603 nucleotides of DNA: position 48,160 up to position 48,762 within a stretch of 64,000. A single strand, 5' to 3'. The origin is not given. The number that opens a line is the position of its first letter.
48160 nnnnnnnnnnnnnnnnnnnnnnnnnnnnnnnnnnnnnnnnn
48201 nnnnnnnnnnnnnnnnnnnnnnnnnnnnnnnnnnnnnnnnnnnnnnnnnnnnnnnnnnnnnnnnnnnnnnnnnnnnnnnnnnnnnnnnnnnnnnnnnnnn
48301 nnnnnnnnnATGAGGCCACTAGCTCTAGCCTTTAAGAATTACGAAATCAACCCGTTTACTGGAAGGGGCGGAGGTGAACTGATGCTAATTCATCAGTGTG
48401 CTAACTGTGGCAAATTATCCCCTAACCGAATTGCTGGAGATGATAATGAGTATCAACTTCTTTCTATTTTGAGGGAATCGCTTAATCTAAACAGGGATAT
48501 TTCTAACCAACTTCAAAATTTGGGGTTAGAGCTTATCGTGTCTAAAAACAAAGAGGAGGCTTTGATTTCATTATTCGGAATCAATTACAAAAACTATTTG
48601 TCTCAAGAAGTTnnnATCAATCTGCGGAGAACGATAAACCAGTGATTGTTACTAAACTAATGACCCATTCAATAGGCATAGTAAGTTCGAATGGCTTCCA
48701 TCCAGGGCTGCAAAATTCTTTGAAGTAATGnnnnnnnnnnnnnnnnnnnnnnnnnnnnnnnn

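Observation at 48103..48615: RNHCP-domain gene whose conserved domain is cut off from any start codon by an in-frame TAA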

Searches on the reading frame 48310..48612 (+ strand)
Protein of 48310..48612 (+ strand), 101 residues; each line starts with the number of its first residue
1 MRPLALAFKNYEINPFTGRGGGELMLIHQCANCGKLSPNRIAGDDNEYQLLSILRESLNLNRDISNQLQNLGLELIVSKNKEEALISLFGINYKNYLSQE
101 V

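Call 6: search_protein_families(library=pfam, proteins=[window:48310-48612:+], max_evalue=0.1)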
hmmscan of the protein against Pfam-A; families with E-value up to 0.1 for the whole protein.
seq(101 aa): 2 families
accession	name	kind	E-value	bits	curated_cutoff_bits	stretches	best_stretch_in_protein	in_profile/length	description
PF12647.12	RNHCP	-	1.8e-06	28.2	24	1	19-51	58-90/90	RNHCP domain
PF14413.11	Thg1C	-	0.091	13.4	26.3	0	63-96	32-65/116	Thg1 C terminal domain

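Call 64: find_encoding_contigs(protein=window:48310-48612:+, flank=1000, max_places=3)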
Protein window:48310-48612:+ (101 aa): 23 contigs read that carry it; 3 places shown.
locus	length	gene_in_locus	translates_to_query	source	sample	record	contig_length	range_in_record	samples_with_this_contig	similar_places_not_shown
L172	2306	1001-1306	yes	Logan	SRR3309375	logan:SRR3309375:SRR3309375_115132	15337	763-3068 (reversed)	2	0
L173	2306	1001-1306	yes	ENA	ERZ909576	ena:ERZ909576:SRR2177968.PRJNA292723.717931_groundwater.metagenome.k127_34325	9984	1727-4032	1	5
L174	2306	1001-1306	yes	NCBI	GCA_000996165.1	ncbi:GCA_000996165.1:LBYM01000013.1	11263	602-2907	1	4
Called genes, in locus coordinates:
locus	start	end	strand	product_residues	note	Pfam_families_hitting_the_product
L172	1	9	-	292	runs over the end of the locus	PF00561:Abhydrolase_1 (faint), PF08538:DUF1749 (weak)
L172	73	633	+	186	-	PF03167:UDG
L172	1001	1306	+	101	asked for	PF12647:RNHCP (weak)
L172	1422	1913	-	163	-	PF15891:Nuc_deoxyri_tr2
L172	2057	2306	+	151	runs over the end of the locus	-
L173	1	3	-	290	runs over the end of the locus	PF00561:Abhydrolase_1 (faint), PF08538:DUF1749 (weak)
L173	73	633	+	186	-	PF03167:UDG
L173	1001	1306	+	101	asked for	PF12647:RNHCP (weak)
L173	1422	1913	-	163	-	PF15891:Nuc_deoxyri_tr2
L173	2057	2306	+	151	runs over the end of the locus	-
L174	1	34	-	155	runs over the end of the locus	-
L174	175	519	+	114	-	-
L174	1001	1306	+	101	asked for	PF12647:RNHCP (weak)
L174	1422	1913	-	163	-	PF15891:Nuc_deoxyri_tr2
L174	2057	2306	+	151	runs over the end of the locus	-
